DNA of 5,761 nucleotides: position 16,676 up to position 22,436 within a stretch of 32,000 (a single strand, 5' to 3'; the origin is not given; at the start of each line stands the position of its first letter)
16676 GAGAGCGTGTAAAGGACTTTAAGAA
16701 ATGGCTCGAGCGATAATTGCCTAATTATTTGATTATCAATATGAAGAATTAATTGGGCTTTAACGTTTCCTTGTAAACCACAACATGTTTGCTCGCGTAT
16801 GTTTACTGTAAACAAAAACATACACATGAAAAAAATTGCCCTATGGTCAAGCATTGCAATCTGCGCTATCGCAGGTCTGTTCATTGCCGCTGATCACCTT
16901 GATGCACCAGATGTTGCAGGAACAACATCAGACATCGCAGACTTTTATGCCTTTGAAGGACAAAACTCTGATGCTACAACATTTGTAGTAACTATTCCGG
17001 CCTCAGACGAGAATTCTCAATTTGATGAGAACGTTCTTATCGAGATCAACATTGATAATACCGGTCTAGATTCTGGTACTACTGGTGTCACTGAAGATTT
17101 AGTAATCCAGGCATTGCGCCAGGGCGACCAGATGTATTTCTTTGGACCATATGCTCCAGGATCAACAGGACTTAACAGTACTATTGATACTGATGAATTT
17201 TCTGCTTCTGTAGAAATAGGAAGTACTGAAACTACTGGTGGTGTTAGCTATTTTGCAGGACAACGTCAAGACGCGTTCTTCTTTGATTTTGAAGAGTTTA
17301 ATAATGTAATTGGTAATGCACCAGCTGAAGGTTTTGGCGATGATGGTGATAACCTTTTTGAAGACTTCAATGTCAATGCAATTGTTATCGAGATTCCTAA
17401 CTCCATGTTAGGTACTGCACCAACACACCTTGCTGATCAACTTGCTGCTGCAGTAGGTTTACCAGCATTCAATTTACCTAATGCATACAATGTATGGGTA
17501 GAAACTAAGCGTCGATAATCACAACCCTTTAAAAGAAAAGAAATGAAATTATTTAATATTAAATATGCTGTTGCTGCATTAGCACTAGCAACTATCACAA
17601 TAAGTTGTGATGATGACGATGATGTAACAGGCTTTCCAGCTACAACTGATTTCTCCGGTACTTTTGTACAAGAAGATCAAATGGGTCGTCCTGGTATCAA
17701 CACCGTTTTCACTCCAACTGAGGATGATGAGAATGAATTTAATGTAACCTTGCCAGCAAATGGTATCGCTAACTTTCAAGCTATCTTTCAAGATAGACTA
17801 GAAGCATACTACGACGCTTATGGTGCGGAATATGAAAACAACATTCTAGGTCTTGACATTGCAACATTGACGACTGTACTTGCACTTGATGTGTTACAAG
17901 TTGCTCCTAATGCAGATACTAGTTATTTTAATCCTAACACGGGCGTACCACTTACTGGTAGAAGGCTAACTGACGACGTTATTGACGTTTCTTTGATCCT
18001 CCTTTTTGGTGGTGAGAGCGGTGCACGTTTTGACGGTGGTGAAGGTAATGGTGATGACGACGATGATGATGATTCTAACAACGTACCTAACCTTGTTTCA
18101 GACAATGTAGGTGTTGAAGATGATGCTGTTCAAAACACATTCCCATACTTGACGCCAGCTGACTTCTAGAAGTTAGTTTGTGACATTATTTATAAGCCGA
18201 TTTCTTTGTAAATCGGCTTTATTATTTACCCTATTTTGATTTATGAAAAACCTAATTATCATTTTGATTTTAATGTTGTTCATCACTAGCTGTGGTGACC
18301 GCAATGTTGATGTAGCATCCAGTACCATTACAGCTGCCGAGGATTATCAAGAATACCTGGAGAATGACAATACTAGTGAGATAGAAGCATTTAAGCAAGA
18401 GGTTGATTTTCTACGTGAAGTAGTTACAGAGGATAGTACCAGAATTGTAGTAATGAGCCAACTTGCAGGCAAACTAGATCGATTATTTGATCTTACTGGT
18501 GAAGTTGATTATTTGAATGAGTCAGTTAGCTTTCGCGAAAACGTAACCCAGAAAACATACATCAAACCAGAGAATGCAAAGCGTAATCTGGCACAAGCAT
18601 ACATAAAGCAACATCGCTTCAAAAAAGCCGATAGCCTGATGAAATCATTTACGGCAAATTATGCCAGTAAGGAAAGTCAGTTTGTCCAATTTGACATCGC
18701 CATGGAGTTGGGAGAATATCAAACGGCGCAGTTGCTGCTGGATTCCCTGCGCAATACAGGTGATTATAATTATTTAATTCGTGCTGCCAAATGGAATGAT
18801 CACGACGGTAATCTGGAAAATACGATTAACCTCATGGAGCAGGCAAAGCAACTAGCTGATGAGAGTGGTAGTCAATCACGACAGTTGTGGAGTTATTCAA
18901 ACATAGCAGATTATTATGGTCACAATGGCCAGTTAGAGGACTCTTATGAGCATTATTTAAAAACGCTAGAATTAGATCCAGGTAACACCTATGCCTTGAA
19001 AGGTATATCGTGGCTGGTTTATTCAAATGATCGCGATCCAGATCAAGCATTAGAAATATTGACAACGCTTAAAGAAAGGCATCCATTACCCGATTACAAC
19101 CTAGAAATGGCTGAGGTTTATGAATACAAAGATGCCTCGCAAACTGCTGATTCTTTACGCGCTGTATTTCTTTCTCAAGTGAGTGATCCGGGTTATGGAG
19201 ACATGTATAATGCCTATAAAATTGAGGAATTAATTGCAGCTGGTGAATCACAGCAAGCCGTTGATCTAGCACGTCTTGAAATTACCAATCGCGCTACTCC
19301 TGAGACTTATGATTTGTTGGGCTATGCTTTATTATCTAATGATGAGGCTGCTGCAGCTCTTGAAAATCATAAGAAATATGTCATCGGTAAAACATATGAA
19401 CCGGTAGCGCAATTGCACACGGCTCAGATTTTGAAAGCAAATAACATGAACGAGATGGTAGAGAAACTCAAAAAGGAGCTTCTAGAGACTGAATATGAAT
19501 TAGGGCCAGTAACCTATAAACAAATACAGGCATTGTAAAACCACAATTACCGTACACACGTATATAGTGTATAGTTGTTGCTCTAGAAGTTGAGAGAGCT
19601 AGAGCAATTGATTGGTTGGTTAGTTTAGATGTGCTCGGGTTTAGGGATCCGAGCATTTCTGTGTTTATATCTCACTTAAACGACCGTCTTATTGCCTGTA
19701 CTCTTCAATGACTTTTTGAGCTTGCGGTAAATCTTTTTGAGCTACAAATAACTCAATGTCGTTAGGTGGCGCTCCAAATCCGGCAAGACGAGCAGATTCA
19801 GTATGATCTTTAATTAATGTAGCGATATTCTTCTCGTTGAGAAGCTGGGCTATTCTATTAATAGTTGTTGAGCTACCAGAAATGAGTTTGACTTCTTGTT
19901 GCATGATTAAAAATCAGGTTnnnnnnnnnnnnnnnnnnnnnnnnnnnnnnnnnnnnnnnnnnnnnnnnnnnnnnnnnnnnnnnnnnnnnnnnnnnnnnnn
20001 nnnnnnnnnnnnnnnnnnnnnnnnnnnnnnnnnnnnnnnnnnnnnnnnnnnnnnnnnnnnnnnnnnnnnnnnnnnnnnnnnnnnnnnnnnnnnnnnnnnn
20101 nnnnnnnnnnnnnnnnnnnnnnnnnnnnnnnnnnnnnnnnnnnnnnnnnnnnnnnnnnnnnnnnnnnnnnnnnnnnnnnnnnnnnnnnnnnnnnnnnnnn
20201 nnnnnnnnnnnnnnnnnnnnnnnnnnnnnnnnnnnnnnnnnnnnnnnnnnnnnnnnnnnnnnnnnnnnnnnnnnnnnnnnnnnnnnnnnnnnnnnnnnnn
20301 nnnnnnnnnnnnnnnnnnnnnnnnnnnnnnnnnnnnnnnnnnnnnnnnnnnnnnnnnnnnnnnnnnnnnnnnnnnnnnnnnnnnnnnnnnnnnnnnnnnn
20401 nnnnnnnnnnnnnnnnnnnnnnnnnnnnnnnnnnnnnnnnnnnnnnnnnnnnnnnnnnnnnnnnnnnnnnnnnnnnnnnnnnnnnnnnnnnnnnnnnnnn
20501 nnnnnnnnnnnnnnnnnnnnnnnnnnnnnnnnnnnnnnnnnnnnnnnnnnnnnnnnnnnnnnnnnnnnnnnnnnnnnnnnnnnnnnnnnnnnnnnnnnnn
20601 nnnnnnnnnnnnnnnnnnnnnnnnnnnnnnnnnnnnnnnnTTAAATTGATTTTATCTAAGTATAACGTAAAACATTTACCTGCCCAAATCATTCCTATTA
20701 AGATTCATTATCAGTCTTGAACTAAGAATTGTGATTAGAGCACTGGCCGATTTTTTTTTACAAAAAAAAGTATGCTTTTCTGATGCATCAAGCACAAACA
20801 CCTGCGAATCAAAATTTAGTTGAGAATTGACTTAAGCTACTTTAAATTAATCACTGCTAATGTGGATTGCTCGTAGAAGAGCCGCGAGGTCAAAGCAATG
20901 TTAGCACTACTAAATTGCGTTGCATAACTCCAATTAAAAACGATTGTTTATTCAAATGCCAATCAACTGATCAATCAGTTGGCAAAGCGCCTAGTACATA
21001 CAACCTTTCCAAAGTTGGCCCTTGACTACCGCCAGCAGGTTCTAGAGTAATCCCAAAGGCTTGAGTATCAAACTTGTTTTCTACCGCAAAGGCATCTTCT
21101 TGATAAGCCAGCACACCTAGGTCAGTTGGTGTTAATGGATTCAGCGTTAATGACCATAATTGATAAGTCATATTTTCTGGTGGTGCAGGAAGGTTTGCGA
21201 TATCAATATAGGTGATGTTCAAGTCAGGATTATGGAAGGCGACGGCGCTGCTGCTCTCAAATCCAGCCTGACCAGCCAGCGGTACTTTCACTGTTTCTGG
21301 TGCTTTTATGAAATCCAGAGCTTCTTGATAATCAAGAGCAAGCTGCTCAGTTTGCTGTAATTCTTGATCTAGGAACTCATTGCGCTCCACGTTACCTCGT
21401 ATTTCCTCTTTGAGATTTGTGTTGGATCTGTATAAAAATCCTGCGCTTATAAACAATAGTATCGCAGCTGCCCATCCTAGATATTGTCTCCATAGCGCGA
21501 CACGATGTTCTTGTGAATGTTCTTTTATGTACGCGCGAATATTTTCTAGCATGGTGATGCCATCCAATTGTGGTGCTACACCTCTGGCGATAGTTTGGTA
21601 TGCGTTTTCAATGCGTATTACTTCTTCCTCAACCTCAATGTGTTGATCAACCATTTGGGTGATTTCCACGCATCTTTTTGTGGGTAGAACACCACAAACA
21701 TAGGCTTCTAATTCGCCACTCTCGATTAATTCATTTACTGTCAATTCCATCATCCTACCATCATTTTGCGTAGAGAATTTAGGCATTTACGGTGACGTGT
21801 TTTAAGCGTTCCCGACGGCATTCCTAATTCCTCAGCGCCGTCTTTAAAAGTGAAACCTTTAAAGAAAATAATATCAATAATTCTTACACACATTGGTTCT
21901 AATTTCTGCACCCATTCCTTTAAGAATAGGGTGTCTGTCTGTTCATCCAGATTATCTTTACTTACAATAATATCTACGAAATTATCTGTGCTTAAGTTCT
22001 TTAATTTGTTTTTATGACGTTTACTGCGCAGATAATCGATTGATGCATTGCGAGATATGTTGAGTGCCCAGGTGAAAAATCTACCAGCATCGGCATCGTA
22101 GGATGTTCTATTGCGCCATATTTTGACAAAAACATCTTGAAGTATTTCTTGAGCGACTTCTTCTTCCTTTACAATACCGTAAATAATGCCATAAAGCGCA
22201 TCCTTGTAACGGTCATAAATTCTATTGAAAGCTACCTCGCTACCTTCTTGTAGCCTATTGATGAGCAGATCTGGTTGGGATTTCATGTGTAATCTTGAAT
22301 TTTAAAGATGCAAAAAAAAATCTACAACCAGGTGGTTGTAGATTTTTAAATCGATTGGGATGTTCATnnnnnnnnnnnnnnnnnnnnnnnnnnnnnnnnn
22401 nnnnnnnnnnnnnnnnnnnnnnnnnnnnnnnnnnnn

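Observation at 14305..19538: Co-directional kinase / 2TM / LytTR / split DUF4331 / TPR-lipoprotein block: candidate uncharacterised envelope module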

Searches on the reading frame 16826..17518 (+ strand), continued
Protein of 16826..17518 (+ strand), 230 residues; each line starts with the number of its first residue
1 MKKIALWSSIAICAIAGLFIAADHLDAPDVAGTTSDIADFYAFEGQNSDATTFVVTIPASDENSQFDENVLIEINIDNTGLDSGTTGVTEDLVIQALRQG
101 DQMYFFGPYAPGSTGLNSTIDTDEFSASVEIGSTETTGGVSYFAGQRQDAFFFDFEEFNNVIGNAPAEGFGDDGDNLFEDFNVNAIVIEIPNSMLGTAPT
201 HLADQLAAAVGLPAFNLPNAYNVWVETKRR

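Call 99: fold_search(model_id=the predicted structure, library=pdb)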
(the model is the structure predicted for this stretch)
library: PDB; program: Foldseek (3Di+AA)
matches with E <= 10: 423; with E <= 0.001: 0
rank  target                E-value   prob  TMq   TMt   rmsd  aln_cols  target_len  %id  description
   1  2j7q_A                2.2e-01  0.12  0.12  0.12  17.4       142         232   13  Crystal structure of the ubiquitin-specific protease encoded by murine cytomegalovirus tegument protein M48 in complex (released 2007-03-20)
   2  2ivf_C                2.9e-01  0.33  0.27  0.29   7.2       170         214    9  Ethylbenzene dehydrogenase from Aromatoleum aromaticum (released 2006-09-14)
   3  2j7q_C                3.6e-01  0.10  0.12  0.12  17.2       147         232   13  Crystal structure of the ubiquitin-specific protease encoded by murine cytomegalovirus tegument protein M48 in complex (released 2007-03-20)
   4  6e8a_B                8.2e-01  0.11  0.16  0.24  16.4       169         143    5  Crystal structure of DcrB from Salmonella enterica at 1.92 Angstroms resolution (released 2018-10-31)
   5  5brl_A                8.2e-01  0.04  0.13  0.14  13.7       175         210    6  Crystal Structure of L124D STARD4 (released 2015-07-22)
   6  4fp8_H                8.2e-01  0.03  0.13  0.13  22.2       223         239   11  Crystal structure of broadly neutralizing antibody C05 bound to H3 influenza hemagglutinin, HA1 subunit (released 2012-09-19)
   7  6e8a_A                9.7e-01  0.11  0.17  0.25  16.0       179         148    7  Crystal structure of DcrB from Salmonella enterica at 1.92 Angstroms resolution (released 2018-10-31)
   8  1em2                  1.1e+00  0.04  0.18  0.18  11.7       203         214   13  Star-related lipid transport domain of MLN64 (released 2000-05-02)
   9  1uik_B                1.1e+00  0.04  0.15  0.11  11.4       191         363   10  Crystal structure of soybean beta-conglycinin alpha prime homotrimer (released 2004-07-16)
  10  1uik_A                1.1e+00  0.04  0.15  0.11  13.1       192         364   11  Crystal structure of soybean beta-conglycinin alpha prime homotrimer (released 2004-07-16)
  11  2dtc_A                1.2e+00  0.06  0.14  0.22  12.5       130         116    9  Crystal structure of MS0666 (released 2007-01-12)
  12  9xqs_A                1.2e+00  0.04  0.15  0.05  17.3       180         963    9  Structure of the inner peripheral region in the phage phiKZ baseplate complex (released 2026-02-11)
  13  4fnl_I                1.2e+00  0.03  0.14  0.13  20.7       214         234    9  Crystal structure of broadly neutralizing antibody C05 (released 2012-09-19)
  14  1ipj_C                1.3e+00  0.03  0.16  0.11  13.8       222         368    8  CRYSTAL STRUCTURES OF RECOMBINANT AND NATIVE SOYBEAN BETA-CONGLYCININ BETA HOMOTRIMERS COMPLEXES WITH N-ACETYL-D-GLUCO (released 2002-05-16)
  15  1ug9                  1.4e+00  0.13  0.23  0.07  12.1       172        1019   14  Crystal Structure of Glucodextranase from Arthrobacter globiformis I42 (released 2003-12-09)
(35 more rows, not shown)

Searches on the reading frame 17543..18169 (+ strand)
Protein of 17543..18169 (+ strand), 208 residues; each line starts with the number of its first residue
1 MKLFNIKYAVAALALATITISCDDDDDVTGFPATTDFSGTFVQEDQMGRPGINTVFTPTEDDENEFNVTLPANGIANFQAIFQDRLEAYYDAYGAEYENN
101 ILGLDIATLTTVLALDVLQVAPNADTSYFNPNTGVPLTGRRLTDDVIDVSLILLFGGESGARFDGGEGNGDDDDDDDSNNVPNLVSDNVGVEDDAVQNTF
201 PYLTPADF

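Call 3: search_protein_families(library=pfam, proteins=[window:17543-18169:+], max_evalue=0.1)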
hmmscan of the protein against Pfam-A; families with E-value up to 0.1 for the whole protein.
window:17543-18169:+ (208 aa): 1 family
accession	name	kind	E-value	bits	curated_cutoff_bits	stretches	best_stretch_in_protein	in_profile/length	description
PF14224.11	DUF4331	-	2.1e-11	44.2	27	1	35-204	246-419/421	Domain of unknown function (DUF4331)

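Call 4: search_protein_families(library=ncbifam, proteins=[window:17543-18169:+], max_evalue=0.1)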
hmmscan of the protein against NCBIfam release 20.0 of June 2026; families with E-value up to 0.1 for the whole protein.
window:17543-18169:+ (208 aa): 1 family
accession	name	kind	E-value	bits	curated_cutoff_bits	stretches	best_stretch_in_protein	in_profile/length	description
NF051862.1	BT4005_BT4719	subfamily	0.03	14.1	60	1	7-128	6-118/211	NigD1/NigD2 family lipoprotein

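Call 13: search_solved_structures(query=window:17543-18169:+, max_evalue=1)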
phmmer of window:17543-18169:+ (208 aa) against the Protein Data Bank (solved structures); distinct sequences matched with E-value up to 1: 0.

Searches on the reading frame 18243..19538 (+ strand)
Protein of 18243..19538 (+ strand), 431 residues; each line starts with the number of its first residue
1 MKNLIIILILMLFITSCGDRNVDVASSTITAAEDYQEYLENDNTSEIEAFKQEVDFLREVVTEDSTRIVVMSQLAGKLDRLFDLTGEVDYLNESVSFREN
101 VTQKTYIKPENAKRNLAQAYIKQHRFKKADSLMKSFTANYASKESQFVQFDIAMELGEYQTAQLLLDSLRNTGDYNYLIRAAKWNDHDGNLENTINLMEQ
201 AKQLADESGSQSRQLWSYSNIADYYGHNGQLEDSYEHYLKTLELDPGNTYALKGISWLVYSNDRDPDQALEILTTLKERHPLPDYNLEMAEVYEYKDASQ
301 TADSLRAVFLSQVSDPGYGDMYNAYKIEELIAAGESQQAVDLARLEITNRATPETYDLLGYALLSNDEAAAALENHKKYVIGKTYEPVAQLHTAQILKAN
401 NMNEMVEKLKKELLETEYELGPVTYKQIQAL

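Call 3: search_protein_families(library=pfam, proteins=[window:18243-19538:+], max_evalue=0.1)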
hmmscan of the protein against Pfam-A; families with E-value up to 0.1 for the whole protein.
window:18243-19538:+ (431 aa): 11 families
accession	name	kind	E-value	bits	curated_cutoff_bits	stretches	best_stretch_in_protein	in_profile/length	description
PF13424.12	TPR_12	-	1e-06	29.3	30.1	1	187-245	15-75/77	Tetratricopeptide repeat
PF17874.7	TPR_MalT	-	1.9e-05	24.6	45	1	185-244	50-109/336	MalT-like TPR region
PF14559.12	TPR_19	-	2.2e-05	25.1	25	1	228-286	4-62/68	Tetratricopeptide repeat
PF07719.23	TPR_2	-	2.8e-05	24.3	27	1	218-248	4-34/34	Tetratricopeptide repeat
PF13428.12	TPR_14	-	0.00011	22.9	23.5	0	221-252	7-38/44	Tetratricopeptide repeat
PF13431.12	TPR_17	-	0.00037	21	24.4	0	237-271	1-34/34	Tetratricopeptide repeat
PF00515.34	TPR_1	-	0.00041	20.5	27.8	1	217-248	3-34/34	Tetratricopeptide repeat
PF13176.12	TPR_7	-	0.0044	17.5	27.9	0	115-134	4-23/36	Tetratricopeptide repeat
PF13374.12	TPR_10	-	0.0088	16.5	27.5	0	215-243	2-30/42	Tetratricopeptide repeat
PF25058.1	ARM_TT21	-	0.033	14.6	27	0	115-172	62-123/155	Tetratricopeptide repeat protein 21 ARM repeat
PF13181.12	TPR_8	-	0.04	14.5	25.7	0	217-247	3-33/34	Tetratricopeptide repeat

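Call 4: search_protein_families(library=ncbifam, proteins=[window:18243-19538:+], max_evalue=0.1)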
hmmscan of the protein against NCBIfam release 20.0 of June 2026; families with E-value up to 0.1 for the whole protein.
window:18243-19538:+ (431 aa): 6 families
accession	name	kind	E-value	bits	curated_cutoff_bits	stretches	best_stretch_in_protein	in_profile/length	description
NF047507.1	TPR_BatC_Lepto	exception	3.6e-05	23.4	175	1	188-268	71-149/214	TPR repeat-containing protein BatC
NF005158.0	PRK06635.2-2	equivalog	0.00039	19.4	717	1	45-99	14-68/401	aspartate kinase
TIGR00657.1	asp_kinases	subfamily_domain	0.0056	15.8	208.7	1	47-183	16-140/442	aspartate kinase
NF002725.1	PRK02603.1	equivalog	0.011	15.8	143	1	185-259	45-116/173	photosystem I assembly protein Ycf3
NF006234.1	PRK08373.1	subfamily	0.011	14.9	237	1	48-128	14-95/338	aspartate kinase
NF006570.0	PRK09084.1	equivalog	0.027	13.5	455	1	60-174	27-136/452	lysine-sensitive aspartokinase 3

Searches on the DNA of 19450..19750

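Call 32: search_rna_families(source=window, start=19450, end=19750, threshold=evalue, max_evalue=10)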
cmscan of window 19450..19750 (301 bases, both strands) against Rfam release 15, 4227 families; matches with E-value up to 10: 1.
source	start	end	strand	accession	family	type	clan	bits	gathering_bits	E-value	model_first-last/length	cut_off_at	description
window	19457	19488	+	RF02133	HOXB13-AS1_2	Gene; lncRNA;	-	12.9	40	1.1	51-81/81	no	HOXB13 antisense RNA 1 conserved region 2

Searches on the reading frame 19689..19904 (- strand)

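Call 3: search_protein_families(library=pfam, proteins=[window:19689-19904:-], max_evalue=0.1)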
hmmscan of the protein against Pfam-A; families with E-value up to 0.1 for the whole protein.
window:19689-19904:- (71 aa): 1 family
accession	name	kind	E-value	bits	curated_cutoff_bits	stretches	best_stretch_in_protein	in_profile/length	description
PF09413.15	DUF2007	-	1e-08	35.7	25.7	1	10-69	8-65/66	Putative prokaryotic signal transducing protein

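Call 4: search_protein_families(library=ncbifam, proteins=[window:19689-19904:-], max_evalue=0.1)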
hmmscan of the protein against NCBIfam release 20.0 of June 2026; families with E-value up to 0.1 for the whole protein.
window:19689-19904:- (71 aa): 5 families
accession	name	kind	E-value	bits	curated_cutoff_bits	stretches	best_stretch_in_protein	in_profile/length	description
NF040569.1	DUF2007_rel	subfamily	0.0002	21.6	55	1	5-70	10-73/74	DUF2007-related protein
NF049953.1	ribbon_DG_selen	exception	0.00055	19.9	130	1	5-68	60-121/172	zinc ribbon-containing (seleno)protein DG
NF052595.1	NPN_LarAH5_MAR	equivalog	0.0021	17.1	462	1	3-67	239-302/415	nickel-dependent malate racemase, LarAH5 family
TIGR00656.1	asp_kin_monofn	equivalog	0.013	14.5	402.25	1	8-69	276-328/407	aspartate kinase, monofunctional class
NF052593.1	NPN_racem_MAR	equivalog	0.051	12.1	500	1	38-67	274-303/415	nickel-dependent malate racemase, LarAH6 family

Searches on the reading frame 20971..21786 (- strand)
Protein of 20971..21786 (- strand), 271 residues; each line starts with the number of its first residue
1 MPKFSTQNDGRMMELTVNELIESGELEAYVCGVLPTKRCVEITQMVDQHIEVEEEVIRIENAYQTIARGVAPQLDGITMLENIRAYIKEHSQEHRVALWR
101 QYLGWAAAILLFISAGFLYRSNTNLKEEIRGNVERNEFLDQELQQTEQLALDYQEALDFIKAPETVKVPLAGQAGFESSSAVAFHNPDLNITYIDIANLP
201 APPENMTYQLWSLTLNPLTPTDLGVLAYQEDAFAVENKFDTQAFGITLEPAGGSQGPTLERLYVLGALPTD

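Call 39: search_protein_families(library=pfam, proteins=[window:20971-21786:-], max_evalue=0.01)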
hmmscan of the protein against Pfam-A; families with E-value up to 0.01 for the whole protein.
window:20971-21786:- (271 aa): 1 family
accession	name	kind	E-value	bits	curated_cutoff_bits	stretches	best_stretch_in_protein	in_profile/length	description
PF10099.14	RskA_C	-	4.7e-16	59.7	29.4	1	105-258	4-130/135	Anti-sigma-K factor rskA, C-terminal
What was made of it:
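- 20971..21786 (-): Anti-sigma factor with an extracytoplasmic RskA_C domain. Pfam E 4.7e-16 (call 39).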

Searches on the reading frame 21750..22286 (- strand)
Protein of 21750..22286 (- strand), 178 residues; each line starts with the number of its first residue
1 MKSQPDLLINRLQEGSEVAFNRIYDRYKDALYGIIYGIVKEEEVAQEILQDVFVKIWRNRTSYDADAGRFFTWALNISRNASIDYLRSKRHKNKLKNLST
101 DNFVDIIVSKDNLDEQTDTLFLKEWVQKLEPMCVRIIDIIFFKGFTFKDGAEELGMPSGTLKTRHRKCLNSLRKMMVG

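Call 39: search_protein_families(library=pfam, proteins=[window:21750-22286:-], max_evalue=0.01)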
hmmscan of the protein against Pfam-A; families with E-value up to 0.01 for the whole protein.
window:21750-22286:- (178 aa): 4 families
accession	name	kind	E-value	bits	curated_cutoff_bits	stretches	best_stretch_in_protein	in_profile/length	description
PF04542.20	Sigma70_r2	-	9.1e-15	54.7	24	1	23-90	1-69/71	Sigma-70 region 2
PF07638.17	Sigma70_ECF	-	2.9e-07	31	21.1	1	8-164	7-171/185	ECF sigma factor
PF04545.22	Sigma70_r4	-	3.4e-05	23.7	24.1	1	132-174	8-50/50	Sigma-70, region 4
PF08281.18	Sigma70_r4_2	-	0.007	16.4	25.7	0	141-166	23-48/54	Sigma-70, region 4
